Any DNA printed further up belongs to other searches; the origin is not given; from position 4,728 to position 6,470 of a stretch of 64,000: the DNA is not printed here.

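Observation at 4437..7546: Extracytoplasmic flavinylation / electron-transfer module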

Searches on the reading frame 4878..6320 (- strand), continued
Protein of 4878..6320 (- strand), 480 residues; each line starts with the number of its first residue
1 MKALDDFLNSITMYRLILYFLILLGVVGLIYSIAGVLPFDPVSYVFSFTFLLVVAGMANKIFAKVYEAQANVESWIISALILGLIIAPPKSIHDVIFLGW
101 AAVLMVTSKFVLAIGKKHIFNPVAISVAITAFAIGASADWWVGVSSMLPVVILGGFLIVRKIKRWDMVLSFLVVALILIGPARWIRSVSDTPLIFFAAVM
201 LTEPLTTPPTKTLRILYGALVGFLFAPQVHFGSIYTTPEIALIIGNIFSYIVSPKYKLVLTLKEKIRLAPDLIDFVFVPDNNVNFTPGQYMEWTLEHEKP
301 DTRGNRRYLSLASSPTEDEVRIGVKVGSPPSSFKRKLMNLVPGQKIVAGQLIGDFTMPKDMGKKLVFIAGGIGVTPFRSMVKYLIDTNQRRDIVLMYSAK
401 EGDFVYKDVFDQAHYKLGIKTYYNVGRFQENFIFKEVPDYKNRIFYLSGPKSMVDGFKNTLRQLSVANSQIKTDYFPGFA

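Call 20: find_encoding_contigs(protein=P0025, flank=8000, max_places=2)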
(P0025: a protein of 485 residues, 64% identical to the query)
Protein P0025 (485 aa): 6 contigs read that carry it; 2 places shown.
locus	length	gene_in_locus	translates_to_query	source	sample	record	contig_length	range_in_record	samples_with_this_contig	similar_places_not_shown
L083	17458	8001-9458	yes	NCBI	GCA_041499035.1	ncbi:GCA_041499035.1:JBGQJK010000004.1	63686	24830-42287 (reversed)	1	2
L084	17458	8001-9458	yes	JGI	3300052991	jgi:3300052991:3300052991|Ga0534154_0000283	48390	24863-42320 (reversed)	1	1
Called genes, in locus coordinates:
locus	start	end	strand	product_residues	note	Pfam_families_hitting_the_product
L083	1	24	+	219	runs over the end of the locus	PF00072:Response_reg, PF00486:Trans_reg_C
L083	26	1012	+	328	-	PF00512:HisKA, PF02518:HATPase_c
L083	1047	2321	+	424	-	PF25917:BSH_RND (weak), PF25919:BSH_CusB, PF25990:Beta-barrel_YknX, PF25989:YknX_C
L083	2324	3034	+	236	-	PF00005:ABC_tran, PF13304:AAA_21 (faint)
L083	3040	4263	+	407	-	PF12704:MacB_PCD, PF02687:FtsX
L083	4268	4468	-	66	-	-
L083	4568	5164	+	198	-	PF10706:Aminoglyc_resit (weak)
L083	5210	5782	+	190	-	-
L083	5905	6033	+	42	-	-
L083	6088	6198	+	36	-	-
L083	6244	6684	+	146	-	PF18914:DUF5666 (weak)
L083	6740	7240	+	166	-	PF04205:FMN_bind (weak)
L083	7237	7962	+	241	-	PF02424:ApbE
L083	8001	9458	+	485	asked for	PF03116:NQR2_RnfD_RnfE (faint), PF00175:NAD_binding_1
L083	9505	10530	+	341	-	PF02129:Peptidase_S15, PF20434:BD-FAE, PF00561:Abhydrolase_1, PF01738:DLH, PF12146:Hydrolase_4, PF12697:Abhydrolase_6 (weak), PF00326:Peptidase_S9, PF07859:Abhydrolase_3 (weak), +1 more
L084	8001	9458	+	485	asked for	PF03116:NQR2_RnfD_RnfE (faint), PF00175:NAD_binding_1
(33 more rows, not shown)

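Call 25: search_solved_structures(query=A1, max_evalue=0.01, show_alignments=0)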
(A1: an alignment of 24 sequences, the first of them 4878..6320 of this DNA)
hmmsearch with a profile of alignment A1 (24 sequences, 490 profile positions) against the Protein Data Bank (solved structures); distinct sequences matched with E-value up to 0.01: 89 (the best 60 are shown).
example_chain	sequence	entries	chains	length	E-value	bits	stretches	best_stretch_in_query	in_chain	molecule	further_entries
6o0a_A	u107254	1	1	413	8.8e-14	54.4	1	265-486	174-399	Flavohemoglobin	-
3ozu_A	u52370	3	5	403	1.2e-12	50.6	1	287-486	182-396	Flavohemoprotein | Flavohemoglobin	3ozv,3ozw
1cqx_A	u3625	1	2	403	1.6e-12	50.2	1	287-486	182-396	FLAVOHEMOPROTEIN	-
4wqm_A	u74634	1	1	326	8.4e-12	47.8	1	266-484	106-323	Toluene-4-monooxygenase electron transfer component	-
4g1b_A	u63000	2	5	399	1.1e-11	47.4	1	286-483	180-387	Flavohemoglobin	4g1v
7qty_A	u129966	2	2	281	1.6e-11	46.9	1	312-488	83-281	Na(+)-translocating NADH-quinone reductase subunit F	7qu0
7qu3_A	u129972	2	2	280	5.5e-11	45.2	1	312-488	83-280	Na(+)-translocating NADH-quinone reductase subunit F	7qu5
8qq5_A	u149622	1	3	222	7.6e-11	44.7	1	338-478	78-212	Oxidoreductase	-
4eh1_A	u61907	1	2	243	7.7e-11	44.7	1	287-486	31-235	Flavohemoprotein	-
2r6h_A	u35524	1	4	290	8.6e-11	44.5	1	340-486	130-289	NADH:ubiquinone oxidoreductase, Na translocating, F subunit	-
8qq1_C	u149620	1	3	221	9.4e-11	44.4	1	338-475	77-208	Oxidoreductase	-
4u9u_A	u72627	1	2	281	9.7e-11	44.3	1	335-488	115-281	Na(+)-translocating NADH-quinone reductase subunit F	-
7xk3_F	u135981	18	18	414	9.9e-11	44.3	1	336-488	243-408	Na(+)-translocating NADH-quinone reductase subunit F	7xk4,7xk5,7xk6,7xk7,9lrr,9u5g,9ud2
8ad4_A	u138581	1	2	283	9.9e-11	44.3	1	335-488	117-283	Na(+)-translocating NADH-quinone reductase subunit F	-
4uaj_A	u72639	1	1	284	1e-10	44.3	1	335-488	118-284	Na(+)-translocating NADH-quinone reductase subunit F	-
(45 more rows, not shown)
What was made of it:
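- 4881..5555 (-): FNR-type FAD/NAD(P)H domain of the fusion (residues 256-480): RRYLS 306-310, GGIGVTP 370-376, C-terminal DYFPGFA. PDB profile hits to flavohemoglobin and NqrF (call 25).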

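Call 40: predict_structure(alignment_id=A2)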
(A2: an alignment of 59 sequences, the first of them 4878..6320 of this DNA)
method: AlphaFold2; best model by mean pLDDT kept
length: 480 residues; sequences in the alignment: 59
mean_pLDDT: 86.5   pTM: 0.75
mean pLDDT of the five models: 86.5, 86.3, 84.5, 82.3, 79.2
residues with pLDDT >= 90: 213; 70-90: 241; 50-70: 21; < 50: 5
segments of 3 or more residues with pLDDT < 50: 476-480
pLDDT, mean of each block of 10 residues (from residue 1): 80 87 95 93 95 94 82 87 92 89 89 68 87 79 88 91 89 89 75 86 78 89 85 80 87 76 93 92 84 84 81 92 88 91 88 83 93 92 96 92 89 96 72 86 91 85 90 57
secondary structure, 60 per line:
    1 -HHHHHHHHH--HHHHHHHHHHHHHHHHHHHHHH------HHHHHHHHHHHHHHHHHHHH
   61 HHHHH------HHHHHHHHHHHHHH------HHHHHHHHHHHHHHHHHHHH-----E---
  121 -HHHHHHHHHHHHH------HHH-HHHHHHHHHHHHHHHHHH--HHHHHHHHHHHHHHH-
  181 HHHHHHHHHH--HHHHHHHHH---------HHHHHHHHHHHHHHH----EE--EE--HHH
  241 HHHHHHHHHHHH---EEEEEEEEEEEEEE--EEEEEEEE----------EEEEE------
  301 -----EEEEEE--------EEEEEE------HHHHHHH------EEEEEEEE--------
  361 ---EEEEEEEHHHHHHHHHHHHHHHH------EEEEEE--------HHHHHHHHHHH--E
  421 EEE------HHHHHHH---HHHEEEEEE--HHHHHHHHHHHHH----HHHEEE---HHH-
elements in order: H2-10 H13-34 H41-65 H72-85 H92-111 H122-134 H145-162 H165-179 H181-190 H193-201 H211-225 H238-252 E256-269 E272-279 E290-294 E306-311 E320-325 H332-338 E345-352 E364-370 H371-386 E393-398 H407-417 E420-423 H430-436 E443-448 H451-463 E471-473

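Call 43: fold_search(model_id=the predicted structure, library=pdb)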
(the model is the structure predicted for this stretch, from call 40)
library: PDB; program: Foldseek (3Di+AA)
matches with E <= 10: 1320; with E <= 0.001: 319
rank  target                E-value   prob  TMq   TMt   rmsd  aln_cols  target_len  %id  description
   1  6o0a                  1.0e-13  1.00  0.41  0.50  13.9       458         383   16  Crystal structure of flavohemoglobin from Malassezia yamatoensis with bound FAD and heme determined by iron SAD phasing (released 2019-03-06)
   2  4g1b_A                1.9e-13  1.00  0.44  0.52  14.6       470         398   14  X-ray structure of yeast flavohemoglobin in complex with econazole (released 2012-11-14)
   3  5ogx                  2.9e-13  1.00  0.39  0.56   3.7       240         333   20  Crystal structure of Amycolatopsis cytochrome P450 reductase GcoB. (released 2018-07-04)
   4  1gvh                  3.1e-13  1.00  0.40  0.48   8.1       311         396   17  The X-ray structure of ferric Escherichia coli flavohemoglobin reveals an unespected geometry of the distal heme pocket (released 2002-08-06)
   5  4g1v                  3.6e-13  1.00  0.43  0.51   9.9       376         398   16  X-ray structure of yeast flavohemoglobin (released 2012-11-14)
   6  4eh1_B                7.4e-13  1.00  0.41  0.79   3.0       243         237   20  Crystal Structure of the Flavohem-like-FAD/NAD Binding Domain of Nitric Oxide Dioxygenase from Vibrio cholerae O1 biov (released 2012-04-25)
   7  8qta                  1.1e-12  1.00  0.42  0.49  15.8       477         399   16  Cryo-EM structure of Streptococcus pneumoniae NADPH oxidase F397A mutant in complex with NADPH (released 2024-07-24)
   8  8qt6                  1.1e-12  1.00  0.41  0.48  17.1       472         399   16  Cryo-EM structure of Streptococcus pneumoniae NADPH oxidase (released 2024-07-24)
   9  4eh1_A                4.7e-12  1.00  0.41  0.79   3.0       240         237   21  Crystal Structure of the Flavohem-like-FAD/NAD Binding Domain of Nitric Oxide Dioxygenase from Vibrio cholerae O1 biov (released 2012-04-25)
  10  7qu3                  5.4e-12  1.00  0.41  0.69   5.2       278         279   20  X-ray structure of FAD domain of NqrF of Pseudomonas aeruginosa (released 2022-02-09)
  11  8ad5_A                6.3e-12  1.00  0.40  0.66   5.4       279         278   18  X-ray structure of NqrF(129-408)of Vibrio cholerae variant F406A (released 2023-07-12)
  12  3jqq_F                8.4e-12  1.00  0.38  0.69   4.2       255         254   17  Crystal structure of the H286K mutant of Ferredoxin-NADP+ reductase from Plasmodium falciparum in complex with 2'P-AMP (released 2010-01-12)
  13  2ok8_D                1.1e-11  1.00  0.39  0.69   3.5       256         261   17  Ferredoxin-NADP+ reductase from Plasmodium falciparum (released 2007-02-13)
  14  3jqq_E                1.1e-11  1.00  0.39  0.70   4.0       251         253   17  Crystal structure of the H286K mutant of Ferredoxin-NADP+ reductase from Plasmodium falciparum in complex with 2'P-AMP (released 2010-01-12)
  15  7qu5                  1.2e-11  1.00  0.41  0.68   5.2       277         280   20  X-ray structure of FAD domain of NqrF of Pseudomonas aeruginosa (released 2022-02-09)
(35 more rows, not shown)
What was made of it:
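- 4881..5555 (-): Foldseek TMt 0.79 to 4eh1; NqrF and SpNOX dehydrogenase domains also hit (call 43).
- Closest known: NOX / ferric-reductase family. Same: The SpNOX dehydrogenase domain is a structural hit (call 43).
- The FNR domain matches flavohemoglobin, NqrF and SpNOX dehydrogenase folds (calls 25, 43).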

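Call 48: search_protein_families(library=pfam, proteins=[L001:3796-4725:+, L001:7824-9071:+, L002:6058-6561:+, L002:9546-10085:+, L003:6437-6751:+, L003:10041-10970:-, L004:9524-10006:+, L004:10211-10888:+, L005:5765-6403:-, L005:9915-10451:+], max_evalue=0.001)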
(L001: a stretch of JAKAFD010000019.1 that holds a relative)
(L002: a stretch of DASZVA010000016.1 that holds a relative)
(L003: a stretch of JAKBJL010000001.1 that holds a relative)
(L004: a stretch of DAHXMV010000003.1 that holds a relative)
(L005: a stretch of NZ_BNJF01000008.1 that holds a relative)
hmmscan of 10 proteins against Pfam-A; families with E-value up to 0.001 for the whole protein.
L001:3796-4725:+ (309 aa): 1 family
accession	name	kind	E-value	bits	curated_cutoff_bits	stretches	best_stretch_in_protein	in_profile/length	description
PF18915.5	DUF5667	-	6.5e-08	33.3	27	1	77-179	1-82/99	Domain of unknown function (DUF5667)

L001:7824-9071:+ (415 aa): 1 family
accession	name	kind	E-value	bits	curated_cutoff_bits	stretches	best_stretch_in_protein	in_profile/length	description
PF01566.24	Nramp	-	3.9e-75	253.6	29.8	1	17-385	1-355/357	Natural resistance-associated macrophage protein-like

L002:6058-6561:+ (167 aa): 0 families

L002:9546-10085:+ (179 aa): 0 families

L003:6437-6751:+ (104 aa): 0 families

L003:10041-10970:- (309 aa): 1 family
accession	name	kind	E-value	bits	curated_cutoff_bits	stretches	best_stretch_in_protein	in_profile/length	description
PF14378.12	PAP2_3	-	1.7e-22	80.6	27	1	112-277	24-190/190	PAP2 superfamily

L004:9524-10006:+ (160 aa): 0 families

L004:10211-10888:+ (225 aa): 3 families
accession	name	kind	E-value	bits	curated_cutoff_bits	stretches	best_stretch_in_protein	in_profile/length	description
PF04191.18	PEMT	-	1.5e-15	57.9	25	1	112-205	4-101/105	Phospholipid methyltransferase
PF04140.19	ICMT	-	2e-09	38.2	24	1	117-203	5-94/95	Isoprenylcysteine carboxyl methyltransferase (ICMT) family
PF01222.22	ERG4_ERG24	-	5.4e-06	25.9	27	1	137-225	341-432/432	Ergosterol biosynthesis ERG4/ERG24 family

L005:5765-6403:- (212 aa): 3 families
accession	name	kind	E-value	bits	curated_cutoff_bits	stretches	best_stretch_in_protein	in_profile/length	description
PF13610.12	DDE_Tnp_IS240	-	6.4e-44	149.9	27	1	50-188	2-139/139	DDE domain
PF00665.32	rve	-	2.3e-06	28.2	32.6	1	49-131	5-91/102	Integrase core domain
PF03050.20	DDE_Tnp_IS66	-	0.00069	19.5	23.1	1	5-124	21-143/284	Transposase IS66 family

L005:9915-10451:+ (178 aa): 1 family
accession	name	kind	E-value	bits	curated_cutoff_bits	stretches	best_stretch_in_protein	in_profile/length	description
PF13610.12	DDE_Tnp_IS240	-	8.8e-22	78.2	27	1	1-80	6-86/139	DDE domain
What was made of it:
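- In Ktedonospora the triad alone is bracketed by IS240 transposase genes (call 48), as expected for a self-sufficient unit.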

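Call 49: search_protein_families(library=pfam, proteins=[L006:5751-6659:+, L006:9572-10390:+, L009:5792-6148:+, L009:9520-10383:-, L011:4108-4584:+, L011:8361-9212:+, L013:5527-6183:-, L013:9231-10271:-, L019:9464-10414:-, L061:7238-7597:-], max_evalue=0.001)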
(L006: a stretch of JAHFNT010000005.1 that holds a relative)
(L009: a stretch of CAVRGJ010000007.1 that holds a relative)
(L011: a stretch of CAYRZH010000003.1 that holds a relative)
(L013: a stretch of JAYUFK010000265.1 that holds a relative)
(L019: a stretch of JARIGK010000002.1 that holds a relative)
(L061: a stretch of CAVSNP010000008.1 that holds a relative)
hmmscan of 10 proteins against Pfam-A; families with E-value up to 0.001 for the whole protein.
L006:5751-6659:+ (302 aa): 1 family
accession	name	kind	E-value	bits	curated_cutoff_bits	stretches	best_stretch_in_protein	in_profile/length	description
PF18915.5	DUF5667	-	6e-07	30.3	27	1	30-141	2-94/99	Domain of unknown function (DUF5667)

L006:9572-10390:+ (272 aa): 3 families
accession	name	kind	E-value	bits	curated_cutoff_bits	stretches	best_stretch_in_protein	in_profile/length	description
PF06071.19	YchF-GTPase_C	-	2.9e-33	114.3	27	1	190-271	1-82/84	Protein of unknown function (DUF933)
PF01926.29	MMR_HSR1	-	1.3e-21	77.3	21.9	1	5-146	2-112/113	50S ribosome-binding GTPase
PF02421.24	FeoB_N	-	2e-07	31.1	27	1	5-46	3-44/156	Ferrous iron transport protein B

L009:5792-6148:+ (118 aa): 0 families

L009:9520-10383:- (287 aa): 2 families
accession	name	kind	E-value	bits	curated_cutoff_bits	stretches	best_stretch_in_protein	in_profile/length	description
PF00288.32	GHMP_kinases_N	-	2e-14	54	22.3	1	71-147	2-86/87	GHMP kinases N terminal domain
PF08544.19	GHMP_kinases_C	-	2.6e-10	41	21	1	203-274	8-81/85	GHMP kinases C terminal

L011:4108-4584:+ (158 aa): 1 family
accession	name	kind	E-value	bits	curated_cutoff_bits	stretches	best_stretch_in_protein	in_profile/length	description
PF07681.17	DoxX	-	2.5e-09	38.1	23.6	1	9-95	2-78/85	DoxX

L011:8361-9212:+ (283 aa): 1 family
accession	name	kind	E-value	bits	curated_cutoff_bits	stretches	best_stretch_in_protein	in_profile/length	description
PF02861.25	Clp_N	-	9.8e-15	54.9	20.7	2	118-154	1-37/53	Clp amino terminal domain, pathogenicity island component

L013:5527-6183:- (218 aa): 2 families
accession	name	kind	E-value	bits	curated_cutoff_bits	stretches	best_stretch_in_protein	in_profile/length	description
PF00072.30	Response_reg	-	9.2e-26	90.6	30.2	1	3-112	1-110/111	Response regulator receiver domain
PF00486.34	Trans_reg_C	-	9.9e-19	67.6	26.2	1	145-215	1-76/77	Transcriptional regulatory protein, C terminal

L013:9231-10271:- (346 aa): 9 families
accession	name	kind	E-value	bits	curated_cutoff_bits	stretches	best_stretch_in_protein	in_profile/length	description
PF07992.20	Pyr_redox_2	-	2.1e-22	80.3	26.1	1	8-299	2-279/291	Pyridine nucleotide-disulphide oxidoreductase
PF13738.12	Pyr_redox_3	-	6.1e-22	78.7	30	1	85-292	100-305/305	Pyridine nucleotide-disulphide oxidoreductase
PF00070.33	Pyr_redox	-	3.6e-09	37.5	22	1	160-203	1-46/82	Pyridine nucleotide-disulphide oxidoreductase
PF13434.12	Lys_Orn_oxgnase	-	1e-08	35.1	21.3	1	83-197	112-229/339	L-lysine 6-monooxygenase/L-ornithine 5-monooxygenase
PF03486.20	HI0933_like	-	1.4e-07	31.7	50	0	62-127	104-167/244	HI0933-like protein Rossmann domain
PF01266.30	DAO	-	1.7e-05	24.9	27.9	0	62-153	145-234/353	FAD dependent oxidoreductase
PF01494.25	FAD_binding_3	-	0.00024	20.9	22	0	6-36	1-31/349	FAD binding domain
PF00743.25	FMO-like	-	0.00024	20.2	22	1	117-191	141-216/532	Flavin-binding monooxygenase-like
PF13241.12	NAD_binding_7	-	0.00038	21.4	22.1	0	155-190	4-39/104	Putative NAD(P)-binding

L019:9464-10414:- (316 aa): 3 families
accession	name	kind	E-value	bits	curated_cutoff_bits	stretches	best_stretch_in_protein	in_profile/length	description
PF13483.12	Lactamase_B_3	-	5.8e-22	78.8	24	1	107-274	1-154/160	Beta-lactamase superfamily domain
PF12706.13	Lactamase_B_2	-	2.1e-06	27.9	27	1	127-280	5-199/200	Beta-lactamase superfamily domain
PF00753.33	Lactamase_B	-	0.00047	20.6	22.7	0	115-155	8-57/196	Metallo-beta-lactamase superfamily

L061:7238-7597:- (119 aa): 0 families
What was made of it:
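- Neighbours of the triad vary widely between lineages (calls 48, 49).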

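Call 57: find_encoding_contigs(protein=P0007, flank=6000, max_places=1)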
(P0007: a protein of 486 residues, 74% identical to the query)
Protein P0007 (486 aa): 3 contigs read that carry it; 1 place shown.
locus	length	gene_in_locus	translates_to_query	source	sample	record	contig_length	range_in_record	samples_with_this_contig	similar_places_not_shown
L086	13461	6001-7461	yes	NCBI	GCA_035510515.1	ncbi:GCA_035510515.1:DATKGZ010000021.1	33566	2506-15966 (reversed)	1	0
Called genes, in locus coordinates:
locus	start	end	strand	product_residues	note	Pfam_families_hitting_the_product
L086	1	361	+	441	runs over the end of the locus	PF25973:BSH_CzcB (weak), PF25917:BSH_RND (weak), PF25919:BSH_CusB, PF25990:Beta-barrel_YknX, PF25989:YknX_C (weak)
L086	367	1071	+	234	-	PF00005:ABC_tran, PF02463:SMC_N (faint)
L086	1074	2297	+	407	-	PF12704:MacB_PCD, PF02687:FtsX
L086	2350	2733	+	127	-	-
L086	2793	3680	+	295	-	-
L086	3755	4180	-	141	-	-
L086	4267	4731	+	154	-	PF18914:DUF5666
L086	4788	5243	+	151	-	PF04205:FMN_bind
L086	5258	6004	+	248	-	PF02424:ApbE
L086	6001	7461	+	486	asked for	PF03116:NQR2_RnfD_RnfE (weak), PF00175:NAD_binding_1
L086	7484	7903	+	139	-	PF07884:VKOR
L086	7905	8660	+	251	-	-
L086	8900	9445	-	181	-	PF10050:DUF2284 (faint)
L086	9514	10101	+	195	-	-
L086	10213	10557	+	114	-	PF06305:LapA_dom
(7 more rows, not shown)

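Call 58: find_encoding_contigs(protein=P0021, flank=6000, max_places=1)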
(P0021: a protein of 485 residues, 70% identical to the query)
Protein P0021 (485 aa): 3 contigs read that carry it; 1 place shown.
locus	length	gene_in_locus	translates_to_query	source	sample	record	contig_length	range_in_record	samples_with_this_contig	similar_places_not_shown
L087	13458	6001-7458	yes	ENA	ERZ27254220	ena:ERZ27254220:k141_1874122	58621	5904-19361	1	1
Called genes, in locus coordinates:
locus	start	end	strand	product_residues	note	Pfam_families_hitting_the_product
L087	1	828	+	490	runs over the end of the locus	PF25984:BSH_YknX (faint), PF00364:Biotin_lipoyl (faint), PF25917:BSH_RND, PF25919:BSH_CusB, PF25973:BSH_CzcB, PF25990:Beta-barrel_YknX, PF25967:RND-MFP_C (weak), PF25989:YknX_C (weak)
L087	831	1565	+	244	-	PF00005:ABC_tran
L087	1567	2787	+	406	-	PF12704:MacB_PCD, PF02687:FtsX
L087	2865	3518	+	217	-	PF03575:Peptidase_S51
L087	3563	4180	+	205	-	PF00657:Lipase_GDSL, PF04311:DUF459, PF13472:Lipase_GDSL_2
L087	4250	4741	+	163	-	-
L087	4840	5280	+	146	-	PF04205:FMN_bind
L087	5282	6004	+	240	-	PF02424:ApbE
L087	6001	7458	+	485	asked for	PF03116:NQR2_RnfD_RnfE (weak), PF00175:NAD_binding_1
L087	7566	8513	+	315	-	PF05448:AXE1 (weak), PF01738:DLH, PF02129:Peptidase_S15 (weak), PF20434:BD-FAE (weak), PF00561:Abhydrolase_1, PF12146:Hydrolase_4, PF12697:Abhydrolase_6 (weak), PF00326:Peptidase_S9, +2 more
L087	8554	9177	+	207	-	-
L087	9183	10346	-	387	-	PF00704:Glyco_hydro_18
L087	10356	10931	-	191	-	-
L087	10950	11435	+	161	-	PF00293:NUDIX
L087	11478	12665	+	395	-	PF00479:G6PD_N, PF02781:G6PD_C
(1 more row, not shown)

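Call 59: find_encoding_contigs(protein=P0038, flank=6000, max_places=1)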
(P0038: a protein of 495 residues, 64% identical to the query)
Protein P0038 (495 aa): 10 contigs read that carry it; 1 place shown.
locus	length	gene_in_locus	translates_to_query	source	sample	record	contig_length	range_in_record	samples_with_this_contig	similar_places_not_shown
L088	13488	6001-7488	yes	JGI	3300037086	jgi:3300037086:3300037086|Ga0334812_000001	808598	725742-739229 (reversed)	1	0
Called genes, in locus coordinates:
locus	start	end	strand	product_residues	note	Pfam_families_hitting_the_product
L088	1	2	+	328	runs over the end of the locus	PF00512:HisKA, PF02518:HATPase_c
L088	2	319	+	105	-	-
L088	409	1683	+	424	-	PF25919:BSH_CusB (faint), PF25917:BSH_RND (weak), PF25954:Beta-barrel_RND_2 (faint), PF25990:Beta-barrel_YknX, PF25989:YknX_C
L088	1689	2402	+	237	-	PF00005:ABC_tran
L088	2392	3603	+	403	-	PF12704:MacB_PCD, PF02687:FtsX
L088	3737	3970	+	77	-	PF01402:RHH_1 (weak)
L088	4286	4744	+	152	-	PF18914:DUF5666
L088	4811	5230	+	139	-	PF04205:FMN_bind (weak)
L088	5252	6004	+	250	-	PF02424:ApbE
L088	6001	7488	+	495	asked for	PF03116:NQR2_RnfD_RnfE (weak), PF00175:NAD_binding_1 (weak)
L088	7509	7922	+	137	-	PF07884:VKOR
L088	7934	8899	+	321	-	PF03781:FGE-sulfatase (faint)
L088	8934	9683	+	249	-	-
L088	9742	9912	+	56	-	-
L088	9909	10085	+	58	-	-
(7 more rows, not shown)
